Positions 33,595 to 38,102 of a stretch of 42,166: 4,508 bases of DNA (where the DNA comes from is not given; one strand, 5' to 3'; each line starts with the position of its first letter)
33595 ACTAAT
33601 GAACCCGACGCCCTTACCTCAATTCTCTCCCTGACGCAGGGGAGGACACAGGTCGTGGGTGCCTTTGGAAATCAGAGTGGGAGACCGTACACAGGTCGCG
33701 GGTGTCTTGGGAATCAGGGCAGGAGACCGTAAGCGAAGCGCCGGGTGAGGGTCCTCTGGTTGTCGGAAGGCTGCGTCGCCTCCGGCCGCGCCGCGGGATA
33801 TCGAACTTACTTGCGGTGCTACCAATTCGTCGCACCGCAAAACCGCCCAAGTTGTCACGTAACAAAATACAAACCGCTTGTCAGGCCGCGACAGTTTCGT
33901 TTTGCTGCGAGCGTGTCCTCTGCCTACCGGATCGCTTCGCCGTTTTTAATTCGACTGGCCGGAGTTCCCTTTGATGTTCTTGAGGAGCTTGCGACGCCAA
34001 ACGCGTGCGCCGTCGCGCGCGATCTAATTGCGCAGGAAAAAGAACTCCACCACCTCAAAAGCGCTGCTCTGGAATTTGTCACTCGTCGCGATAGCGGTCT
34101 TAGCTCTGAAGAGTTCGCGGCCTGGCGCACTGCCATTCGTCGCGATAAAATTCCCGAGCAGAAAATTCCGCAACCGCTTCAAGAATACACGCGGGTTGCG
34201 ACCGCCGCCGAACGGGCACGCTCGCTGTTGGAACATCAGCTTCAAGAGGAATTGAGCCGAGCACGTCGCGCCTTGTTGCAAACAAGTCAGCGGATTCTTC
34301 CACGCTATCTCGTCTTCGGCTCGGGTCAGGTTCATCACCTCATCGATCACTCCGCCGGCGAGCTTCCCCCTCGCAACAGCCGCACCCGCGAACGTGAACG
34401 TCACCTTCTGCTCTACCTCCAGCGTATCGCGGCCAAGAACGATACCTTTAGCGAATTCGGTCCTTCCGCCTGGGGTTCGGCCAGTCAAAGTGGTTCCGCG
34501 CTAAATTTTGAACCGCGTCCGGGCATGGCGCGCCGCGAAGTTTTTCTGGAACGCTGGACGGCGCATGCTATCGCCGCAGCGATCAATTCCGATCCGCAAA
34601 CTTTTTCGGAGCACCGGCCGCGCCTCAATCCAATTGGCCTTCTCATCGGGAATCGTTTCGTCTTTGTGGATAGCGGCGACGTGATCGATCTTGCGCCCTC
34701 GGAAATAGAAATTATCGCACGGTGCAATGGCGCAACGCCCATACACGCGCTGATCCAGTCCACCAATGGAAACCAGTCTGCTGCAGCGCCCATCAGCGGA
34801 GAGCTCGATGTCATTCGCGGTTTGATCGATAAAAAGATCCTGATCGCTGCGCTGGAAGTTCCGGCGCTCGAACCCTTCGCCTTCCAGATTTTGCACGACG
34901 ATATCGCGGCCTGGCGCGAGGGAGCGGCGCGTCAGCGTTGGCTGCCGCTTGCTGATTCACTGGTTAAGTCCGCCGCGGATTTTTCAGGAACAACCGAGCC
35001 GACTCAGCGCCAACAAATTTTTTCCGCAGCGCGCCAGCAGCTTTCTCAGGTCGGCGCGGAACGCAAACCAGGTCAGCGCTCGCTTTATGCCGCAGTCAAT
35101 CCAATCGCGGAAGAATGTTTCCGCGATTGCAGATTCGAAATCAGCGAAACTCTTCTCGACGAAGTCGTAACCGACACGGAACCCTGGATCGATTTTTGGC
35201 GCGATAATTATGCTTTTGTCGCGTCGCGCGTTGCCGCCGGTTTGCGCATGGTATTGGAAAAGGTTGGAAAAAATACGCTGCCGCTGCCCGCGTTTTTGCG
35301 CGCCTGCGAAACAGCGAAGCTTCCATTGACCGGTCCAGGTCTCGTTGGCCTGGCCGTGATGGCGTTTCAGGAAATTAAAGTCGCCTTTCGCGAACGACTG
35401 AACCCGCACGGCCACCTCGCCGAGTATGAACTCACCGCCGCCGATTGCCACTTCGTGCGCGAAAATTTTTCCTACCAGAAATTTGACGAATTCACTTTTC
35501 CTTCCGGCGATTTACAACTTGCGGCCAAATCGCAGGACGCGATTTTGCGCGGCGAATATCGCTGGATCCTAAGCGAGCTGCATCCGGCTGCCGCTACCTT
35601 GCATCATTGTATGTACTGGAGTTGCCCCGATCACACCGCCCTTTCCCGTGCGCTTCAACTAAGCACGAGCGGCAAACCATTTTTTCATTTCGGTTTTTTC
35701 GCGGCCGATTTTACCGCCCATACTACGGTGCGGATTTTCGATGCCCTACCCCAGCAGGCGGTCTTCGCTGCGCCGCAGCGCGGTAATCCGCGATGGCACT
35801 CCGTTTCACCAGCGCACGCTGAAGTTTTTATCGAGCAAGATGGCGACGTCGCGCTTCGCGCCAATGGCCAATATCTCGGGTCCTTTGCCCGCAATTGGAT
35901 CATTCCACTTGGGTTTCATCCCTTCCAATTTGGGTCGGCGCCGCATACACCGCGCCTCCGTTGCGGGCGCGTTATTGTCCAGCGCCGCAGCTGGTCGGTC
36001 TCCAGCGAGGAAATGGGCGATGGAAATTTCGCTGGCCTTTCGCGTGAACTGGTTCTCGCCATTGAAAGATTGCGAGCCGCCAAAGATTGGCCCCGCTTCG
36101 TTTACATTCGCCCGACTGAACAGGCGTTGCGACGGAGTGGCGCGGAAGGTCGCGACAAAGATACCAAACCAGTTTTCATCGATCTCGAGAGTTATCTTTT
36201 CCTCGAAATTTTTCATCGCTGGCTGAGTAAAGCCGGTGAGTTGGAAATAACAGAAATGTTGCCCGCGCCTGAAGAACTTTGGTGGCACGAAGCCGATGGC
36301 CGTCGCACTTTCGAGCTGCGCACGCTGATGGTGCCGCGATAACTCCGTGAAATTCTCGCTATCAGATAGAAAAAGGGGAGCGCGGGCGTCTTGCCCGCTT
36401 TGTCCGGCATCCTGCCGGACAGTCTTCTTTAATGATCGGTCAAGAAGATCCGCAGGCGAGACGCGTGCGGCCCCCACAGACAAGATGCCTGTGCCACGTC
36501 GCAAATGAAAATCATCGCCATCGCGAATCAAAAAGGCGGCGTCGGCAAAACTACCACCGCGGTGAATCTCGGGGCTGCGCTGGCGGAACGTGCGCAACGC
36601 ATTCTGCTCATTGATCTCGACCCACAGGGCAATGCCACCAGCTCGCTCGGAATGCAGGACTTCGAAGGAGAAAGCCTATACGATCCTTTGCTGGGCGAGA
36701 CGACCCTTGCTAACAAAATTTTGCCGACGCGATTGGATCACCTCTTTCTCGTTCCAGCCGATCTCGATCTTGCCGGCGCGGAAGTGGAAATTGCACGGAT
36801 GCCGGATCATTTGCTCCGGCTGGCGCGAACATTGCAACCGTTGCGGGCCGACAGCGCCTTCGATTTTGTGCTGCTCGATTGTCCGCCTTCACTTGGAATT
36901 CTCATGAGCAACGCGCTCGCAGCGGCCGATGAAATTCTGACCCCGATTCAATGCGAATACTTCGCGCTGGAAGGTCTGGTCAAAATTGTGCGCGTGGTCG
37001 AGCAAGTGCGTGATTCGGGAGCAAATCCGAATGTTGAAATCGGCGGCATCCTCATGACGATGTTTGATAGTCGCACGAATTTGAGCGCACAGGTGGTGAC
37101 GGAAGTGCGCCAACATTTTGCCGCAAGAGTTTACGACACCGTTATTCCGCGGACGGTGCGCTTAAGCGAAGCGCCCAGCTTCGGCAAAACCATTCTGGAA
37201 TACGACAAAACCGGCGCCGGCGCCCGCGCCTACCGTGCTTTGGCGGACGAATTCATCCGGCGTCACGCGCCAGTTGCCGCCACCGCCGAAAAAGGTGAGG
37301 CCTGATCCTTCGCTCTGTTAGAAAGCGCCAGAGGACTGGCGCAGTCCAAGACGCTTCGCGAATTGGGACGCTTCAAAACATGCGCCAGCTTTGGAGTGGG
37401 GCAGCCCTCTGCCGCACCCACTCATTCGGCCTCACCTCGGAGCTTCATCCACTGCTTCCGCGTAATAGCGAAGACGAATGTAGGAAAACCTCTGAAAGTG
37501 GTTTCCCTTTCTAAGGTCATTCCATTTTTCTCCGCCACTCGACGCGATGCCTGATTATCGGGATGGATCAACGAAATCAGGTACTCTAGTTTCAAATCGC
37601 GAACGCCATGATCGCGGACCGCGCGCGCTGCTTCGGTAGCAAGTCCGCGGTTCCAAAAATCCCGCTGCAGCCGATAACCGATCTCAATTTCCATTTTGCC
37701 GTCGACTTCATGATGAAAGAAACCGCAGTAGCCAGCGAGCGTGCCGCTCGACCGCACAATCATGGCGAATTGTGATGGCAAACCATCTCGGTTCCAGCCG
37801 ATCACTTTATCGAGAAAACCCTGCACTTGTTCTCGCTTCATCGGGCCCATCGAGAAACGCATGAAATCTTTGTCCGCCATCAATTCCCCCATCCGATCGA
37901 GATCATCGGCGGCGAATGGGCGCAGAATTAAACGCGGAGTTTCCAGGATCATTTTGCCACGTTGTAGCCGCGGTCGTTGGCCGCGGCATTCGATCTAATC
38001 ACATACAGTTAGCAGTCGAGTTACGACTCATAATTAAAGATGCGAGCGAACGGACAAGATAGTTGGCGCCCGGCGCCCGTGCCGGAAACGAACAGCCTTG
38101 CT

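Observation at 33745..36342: Orphan LanB-type enzyme with only the glutamylation domain (small LanB / PEARL-like) and no RiPP partner genes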

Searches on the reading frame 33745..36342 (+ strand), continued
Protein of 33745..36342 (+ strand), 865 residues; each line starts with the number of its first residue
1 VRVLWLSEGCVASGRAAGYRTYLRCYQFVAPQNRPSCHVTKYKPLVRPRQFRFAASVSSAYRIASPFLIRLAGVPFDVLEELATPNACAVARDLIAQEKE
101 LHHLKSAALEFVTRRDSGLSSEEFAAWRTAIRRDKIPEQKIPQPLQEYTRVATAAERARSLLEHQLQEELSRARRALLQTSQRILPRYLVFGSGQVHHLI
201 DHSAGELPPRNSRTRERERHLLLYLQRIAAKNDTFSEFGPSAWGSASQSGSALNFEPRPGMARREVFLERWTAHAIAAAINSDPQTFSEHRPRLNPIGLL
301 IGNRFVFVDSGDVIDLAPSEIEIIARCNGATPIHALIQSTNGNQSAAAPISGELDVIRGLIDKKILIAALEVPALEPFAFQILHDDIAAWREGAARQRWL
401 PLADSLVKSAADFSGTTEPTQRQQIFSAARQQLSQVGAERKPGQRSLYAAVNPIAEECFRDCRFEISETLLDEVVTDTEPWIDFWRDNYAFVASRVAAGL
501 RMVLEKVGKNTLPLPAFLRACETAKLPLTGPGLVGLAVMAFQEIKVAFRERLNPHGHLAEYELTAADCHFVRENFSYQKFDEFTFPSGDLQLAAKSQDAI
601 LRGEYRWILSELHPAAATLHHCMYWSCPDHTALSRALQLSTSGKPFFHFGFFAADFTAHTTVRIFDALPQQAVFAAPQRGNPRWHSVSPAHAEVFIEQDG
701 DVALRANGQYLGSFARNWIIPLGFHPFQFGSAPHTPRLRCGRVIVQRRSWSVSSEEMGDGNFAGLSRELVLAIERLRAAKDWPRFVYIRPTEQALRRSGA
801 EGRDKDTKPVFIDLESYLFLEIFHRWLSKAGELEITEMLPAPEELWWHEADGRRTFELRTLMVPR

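Call 89: fold_search(model_id=the predicted structure, library=pdb)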
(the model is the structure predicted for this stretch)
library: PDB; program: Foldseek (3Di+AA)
matches with E <= 10: 106; with E <= 0.001: 11
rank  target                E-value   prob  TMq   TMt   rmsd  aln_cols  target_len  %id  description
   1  6ec7                  1.2e-23  1.00  0.64  0.65   7.8       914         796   15  Glutamylation domain, TbtB, from thiomuracin biosynthesis (released 2019-08-14)
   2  6ec8                  2.1e-23  1.00  0.67  0.68   6.8       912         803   15  Glutamylation domain, TbtB, from thiomuracin biosynthesis bound to 5'-phosphodesmethylglutamycin (released 2019-06-19)
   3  5ehk_A                8.9e-21  1.00  0.60  0.48   6.9       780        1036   16  Crystal structure of tRNA dependent lantibiotic dehydratase MibB from Microbispora sp. 107891 (released 2016-03-02)
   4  9jhq                  9.8e-21  1.00  0.62  0.62   8.2       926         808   14  Crystal structure of GodF, a post-translational modification enzyme involved in the biosynthesis of goadsporin (released 2025-09-10)
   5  6m7y_A                1.4e-19  1.00  0.54  0.47   7.6       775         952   12  Dehydratase, NisB, bound to a non-eliminable substrate analog (released 2019-08-14)
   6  6m7y_B                1.7e-19  1.00  0.56  0.49   7.1       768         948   13  Dehydratase, NisB, bound to a non-eliminable substrate analog (released 2019-08-14)
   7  4wd9_A                2.0e-19  1.00  0.55  0.47   7.5       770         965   13  Crystal structure of tRNA-dependent lantibiotic dehydratase NisB in complex with NisA leader peptide (released 2014-10-29)
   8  4wd9_B                1.7e-18  1.00  0.55  0.47   7.3       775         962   12  Crystal structure of tRNA-dependent lantibiotic dehydratase NisB in complex with NisA leader peptide (released 2014-10-29)
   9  9g05_A                2.2e-17  1.00  0.58  0.47  10.4       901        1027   11  Structure of MadB, a class I dehydrates from Clostridium maddingley, in complex with its substrate (released 2025-07-16)
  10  9g04_A                7.6e-17  1.00  0.59  0.49  10.5       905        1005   10  Structure of MadB, a class I dehydrates from Clostridium maddingley in the apo state (released 2025-07-16)
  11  9g04_B                4.6e-16  1.00  0.58  0.48   9.6       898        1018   10  Structure of MadB, a class I dehydrates from Clostridium maddingley in the apo state (released 2025-07-16)
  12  5v1v_A                5.2e-01  0.97  0.09  0.63   3.4        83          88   12  TbiB1 in Complex with the TbiA(alpha) Leader Peptide (released 2018-09-05)
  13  9cjn                  6.1e-01  0.13  0.18  0.27  14.5       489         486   11  Ligase Cp1B (released 2025-05-21)
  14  5v1u_A                8.1e-01  0.93  0.08  0.64   3.2        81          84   14  TbiB1 in Complex with the TbiA(beta) Leader Peptide (released 2018-09-05)
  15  5v1u_B                8.1e-01  0.93  0.08  0.62   3.4        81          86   12  TbiB1 in Complex with the TbiA(beta) Leader Peptide (released 2018-09-05)
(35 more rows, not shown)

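Call 109: search_protein_families(library=pfam, proteins=[L053:319-1893:+, L053:1973-3649:+, L053:3710-4204:-, L053:4201-6279:-, L053:9936-11852:-, L053:11940-13655:-], max_evalue=0.001)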
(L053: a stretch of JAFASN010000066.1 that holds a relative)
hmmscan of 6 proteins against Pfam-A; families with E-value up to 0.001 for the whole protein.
L053:319-1893:+ (524 aa): 1 family
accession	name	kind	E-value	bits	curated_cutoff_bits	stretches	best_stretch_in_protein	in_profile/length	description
PF09721.15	Exosortase_EpsH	-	9.7e-40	137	25.7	1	15-278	4-253/254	Transmembrane exosortase (Exosortase_EpsH)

L053:1973-3649:+ (558 aa): 3 families
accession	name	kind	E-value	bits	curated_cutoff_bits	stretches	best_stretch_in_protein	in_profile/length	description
PF13428.12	TPR_14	-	3.5e-06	27.6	23.5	1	142-184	2-44/44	Tetratricopeptide repeat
PF13432.12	TPR_16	-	5.5e-05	24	32.7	1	126-175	15-65/65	Tetratricopeptide repeat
PF23914.1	TPR_CcmH_CycH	-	0.00071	19.9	42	0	149-206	58-115/158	Cytochrome c-type biogenesis protein H TPR domain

L053:3710-4204:- (164 aa): 0 families

L053:4201-6279:- (692 aa): 1 family
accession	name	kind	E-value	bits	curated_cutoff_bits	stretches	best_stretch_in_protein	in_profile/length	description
PF03030.21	H_PPase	-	2.2e-250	833.2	29.7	1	23-687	2-645/645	Inorganic H+ pyrophosphatase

L053:9936-11852:- (638 aa): 2 families
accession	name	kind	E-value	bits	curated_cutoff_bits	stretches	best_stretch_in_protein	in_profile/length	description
PF01272.25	GreA_GreB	-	3.2e-21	75.5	26.9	1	531-604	3-76/77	Transcription elongation factor, GreA/GreB, C-term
PF03449.20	GreA_GreB_N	-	1.7e-17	63.8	24.5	1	455-522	3-70/71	Transcription elongation factor, N-terminal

L053:11940-13655:- (571 aa): 6 families
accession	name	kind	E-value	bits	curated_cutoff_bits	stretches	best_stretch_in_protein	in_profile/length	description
PF13614.12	AAA_31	-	5.6e-08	33.4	27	1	355-483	14-132/177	AAA domain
PF01656.29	CbiA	-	1.4e-07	31.9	25.4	1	354-534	10-86/125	CobQ/CobB/MinD/ParA nucleotide binding domain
PF13807.11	GNVR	-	1.7e-07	31.5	27.7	1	190-260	8-78/82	G-rich domain on putative tyrosine kinase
PF10609.15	ParA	-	2.5e-06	27.6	27.1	1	355-407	16-68/246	NUBPL iron-transfer P-loop NTPase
PF00142.24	Fer4_NifH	-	0.00016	21.6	25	0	355-407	12-63/271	4Fe-4S iron sulfur cluster binding proteins, NifH/frxC family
PF02374.21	ArsA_ATPase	-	0.00079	19.2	24.3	0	355-479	13-135/305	Anion-transporting ATPase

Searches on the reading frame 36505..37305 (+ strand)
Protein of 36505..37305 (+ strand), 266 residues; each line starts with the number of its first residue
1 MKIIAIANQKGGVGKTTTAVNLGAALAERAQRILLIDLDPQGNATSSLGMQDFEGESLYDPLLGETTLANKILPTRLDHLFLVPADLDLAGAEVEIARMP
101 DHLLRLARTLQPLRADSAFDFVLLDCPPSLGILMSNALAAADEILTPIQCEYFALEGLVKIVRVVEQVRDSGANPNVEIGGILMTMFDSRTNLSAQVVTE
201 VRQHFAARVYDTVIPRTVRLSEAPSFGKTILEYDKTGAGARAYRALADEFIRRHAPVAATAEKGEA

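Call 7: search_protein_families(library=pfam, proteins=[window:36505-37305:+], max_evalue=0.001)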
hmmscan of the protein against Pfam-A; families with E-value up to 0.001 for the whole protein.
window:36505-37305:+ (266 aa): 8 families
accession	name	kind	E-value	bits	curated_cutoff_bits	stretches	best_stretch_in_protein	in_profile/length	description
PF13614.12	AAA_31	-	7.3e-56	189.3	27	1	1-179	1-177/177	AAA domain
PF01656.29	CbiA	-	2.2e-28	99.1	25.4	1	4-230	1-125/125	CobQ/CobB/MinD/ParA nucleotide binding domain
PF00142.24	Fer4_NifH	-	1.3e-13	51.5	25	2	9-48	7-46/271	4Fe-4S iron sulfur cluster binding proteins, NifH/frxC family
PF09140.17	MipZ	-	4e-12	46.4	20.7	1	3-41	2-40/262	ATPase MipZ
PF06564.18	CBP_BcsQ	-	4.4e-11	43.2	21.3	1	1-247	1-230/234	Cellulose biosynthesis protein BcsQ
PF10609.15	ParA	-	7.4e-10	39.1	27.1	1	2-131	4-124/246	NUBPL iron-transfer P-loop NTPase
PF02374.21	ArsA_ATPase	-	1e-06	28.6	24.3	1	2-47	2-46/305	Anion-transporting ATPase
PF07015.17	VirC1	-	6e-05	22.9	24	1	1-39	1-39/231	VirC1 protein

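Call 30: search_protein_families(library=ncbifam, proteins=[window:36505-37305:+], max_evalue=0.00001)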
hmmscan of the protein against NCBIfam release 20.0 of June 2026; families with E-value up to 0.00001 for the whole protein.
window:36505-37305:+ (266 aa): 25 families
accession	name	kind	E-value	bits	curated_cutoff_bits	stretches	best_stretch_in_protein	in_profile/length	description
NF041546.1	ParA_partition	equivalog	1.1e-32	113.3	180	2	3-47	1-45/203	ParA family partition ATPase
TIGR03453.1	partition_RepA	equivalog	4.4e-30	104.8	348.45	1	2-243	105-363/387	plasmid partitioning protein RepA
TIGR01969.1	minD_arch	subfamily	2.1e-24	86.1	201.75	1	3-255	2-235/251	cell division ATPase MinD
NF041283.1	PrgP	equivalog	4.5e-24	85.3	400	1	2-223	3-231/297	ParA superfamily DNA segregation protein PrgP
TIGR03371.1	cellulose_yhjQ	equivalog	1.4e-21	77.2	157.85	1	1-247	1-238/246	cellulose biosynthesis protein BcsQ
NF010443.0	PRK13869.1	subfamily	1.4e-18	66.8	446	1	2-234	122-371/405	plasmid-partitioning protein RepA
TIGR01968.1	minD_bact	equivalog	6.6e-16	58.4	212.9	1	2-256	2-242/261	septum site-determining protein MinD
TIGR01287.1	nifH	equivalog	3.6e-15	56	394.35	2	9-48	7-46/275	nitrogenase iron protein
NF009701.0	PRK13230.1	subfamily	1.3e-13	50.6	350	1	3-50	3-49/291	nitrogenase reductase-like protein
NF010259.0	PRK13705.1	equivalog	4.8e-13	48.8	725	1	3-219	108-337/388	plasmid-partitioning protein SopA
NF033200.1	F430_CfbC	exception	1.3e-11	44.3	402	1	4-48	3-46/260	Ni-sirohydrochlorin a,c-diamide reductive cyclase ATP-dependent reductase subunit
TIGR01007.1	eps_fam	subfamily_domain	7.6e-11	41.9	108.05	1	1-144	17-154/204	polysaccharide biosynthesis tyrosine autokinase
TIGR01281.1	DPOR_bchL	equivalog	6.4e-10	38.8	345.15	1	4-48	3-46/268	ferredoxin:protochlorophyllide reductase (ATP-dependent) iron-sulfur ATP-binding protein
TIGR03018.1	pepcterm_TyrKin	hypoth_equivalog_domain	4.9e-09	35.8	230.65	1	3-145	37-176/207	XrtA-associated tyrosine autokinase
NF008568.0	PRK11519.1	equivalog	6.4e-09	34.5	1068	1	5-158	530-673/720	tyrosine-protein kinase Wzc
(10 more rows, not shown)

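Call 31: search_protein_families(library=padloc, proteins=[window:36505-37305:+], max_evalue=0.01)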
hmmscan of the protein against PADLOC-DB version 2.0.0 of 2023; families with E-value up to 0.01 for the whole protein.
window:36505-37305:+ (266 aa): 2 families
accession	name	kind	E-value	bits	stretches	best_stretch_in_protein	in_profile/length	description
PDLC04559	PDC-M28B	-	3.1e-06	24.5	1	5-39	132-166/438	-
PDLC04140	mad8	-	0.0035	14.9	1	12-50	37-76/314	mads_8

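Call 63: search_solved_structures(query=window:36505-37305:+, max_evalue=1e-10, show_alignments=1)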
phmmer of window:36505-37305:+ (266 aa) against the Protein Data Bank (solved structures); distinct sequences matched with E-value up to 1e-10: 20.
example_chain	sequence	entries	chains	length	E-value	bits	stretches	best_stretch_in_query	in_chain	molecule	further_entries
8ray_B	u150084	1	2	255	4.3e-76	259.1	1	2-253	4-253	ParA family protein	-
1wcv_1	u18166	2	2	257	2.2e-67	230.6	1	3-253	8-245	SEGREGATION PROTEIN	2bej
2bek_A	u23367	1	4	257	3e-66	226.9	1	3-253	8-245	SEGREGATION PROTEIN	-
6iub_A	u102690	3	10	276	1.9e-53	184.9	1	2-251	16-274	SpoOJ regulator (Soj)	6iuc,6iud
4pfs_A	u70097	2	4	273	9.5e-53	182.7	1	2-253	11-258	Cobyrinic Acid a,c-diamide synthase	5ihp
5if9_A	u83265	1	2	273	9.8e-53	182.6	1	2-253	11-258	Cobyrinic Acid a,c-diamide synthase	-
8jmj_A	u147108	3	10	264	2.2e-52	181.5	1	2-251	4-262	SpoOJ regulator (Soj)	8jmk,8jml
6non_A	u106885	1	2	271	2.3e-17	66.8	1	1-180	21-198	Cobyrinic acid ac-diamide synthase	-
1g3q_A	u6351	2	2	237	2.4e-17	66.7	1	2-250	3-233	CELL DIVISION INHIBITOR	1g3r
6noo_A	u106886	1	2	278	2.5e-17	66.7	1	1-180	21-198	Maintenance of carboxysome positioning A protein, MCDA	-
7dut_A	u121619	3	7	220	3.7e-17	66.2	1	3-161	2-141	SOJ protein (Soj)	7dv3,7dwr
1ion_A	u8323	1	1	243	2.8e-16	63.3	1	2-250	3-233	PROBABLE CELL DIVISION INHIBITOR MIND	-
6nop_B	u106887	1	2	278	3.3e-16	63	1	1-180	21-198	Cobyrinic acid ac-diamide synthase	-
3ez9_A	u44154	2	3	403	3.9e-14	56.3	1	3-223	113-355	ParA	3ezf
3k9g_A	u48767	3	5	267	2.2e-13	53.7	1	2-158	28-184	PF-32 protein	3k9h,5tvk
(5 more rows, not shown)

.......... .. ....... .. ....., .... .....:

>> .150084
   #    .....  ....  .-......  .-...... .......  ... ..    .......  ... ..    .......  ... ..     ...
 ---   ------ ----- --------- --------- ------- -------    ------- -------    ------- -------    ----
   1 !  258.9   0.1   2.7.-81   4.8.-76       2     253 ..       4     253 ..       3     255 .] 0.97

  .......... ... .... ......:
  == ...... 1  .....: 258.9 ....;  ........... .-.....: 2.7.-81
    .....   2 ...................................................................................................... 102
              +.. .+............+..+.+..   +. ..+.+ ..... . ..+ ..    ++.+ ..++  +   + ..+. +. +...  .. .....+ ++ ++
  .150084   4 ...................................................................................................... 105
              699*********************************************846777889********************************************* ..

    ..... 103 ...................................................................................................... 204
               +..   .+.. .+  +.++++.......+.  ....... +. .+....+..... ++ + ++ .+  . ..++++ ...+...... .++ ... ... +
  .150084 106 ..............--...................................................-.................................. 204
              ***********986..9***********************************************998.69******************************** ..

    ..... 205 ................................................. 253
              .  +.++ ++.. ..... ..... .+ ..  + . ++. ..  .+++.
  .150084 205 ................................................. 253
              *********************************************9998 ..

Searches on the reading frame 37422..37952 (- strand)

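Call 7: search_protein_families(library=pfam, proteins=[window:37422-37952:-], max_evalue=0.001)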
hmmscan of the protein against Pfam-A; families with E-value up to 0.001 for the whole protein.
window:37422-37952:- (176 aa): 2 families
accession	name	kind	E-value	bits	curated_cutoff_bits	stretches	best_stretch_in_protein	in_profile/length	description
PF13302.13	Acetyltransf_3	-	5.6e-36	124.7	25.4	1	7-146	1-138/138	Acetyltransferase (GNAT) domain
PF00583.31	Acetyltransf_1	-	6.5e-09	36.5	20.7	1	57-145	29-116/116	Acetyltransferase (GNAT) family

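Call 30: search_protein_families(library=ncbifam, proteins=[window:37422-37952:-], max_evalue=0.00001)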
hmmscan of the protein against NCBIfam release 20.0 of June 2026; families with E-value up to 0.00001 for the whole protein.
window:37422-37952:- (176 aa): 3 families
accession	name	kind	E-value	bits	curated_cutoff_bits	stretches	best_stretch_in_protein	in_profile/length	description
NF000485.1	TlmB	exception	5e-07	29.3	625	1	2-149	2-144/292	bleomycin family antibiotic N-acetyltransferase TlmB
NF040702.1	ileS_w_GNAT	exception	6.5e-07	27.3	1999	1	3-165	282-437/1100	isoleucine--tRNA ligase, N-acetyltransferase domain-containing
NF000483.1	BlmB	exception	1.5e-06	27.8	625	1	61-149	69-152/301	bleomycin family antibiotic N-acetyltransferase BlmB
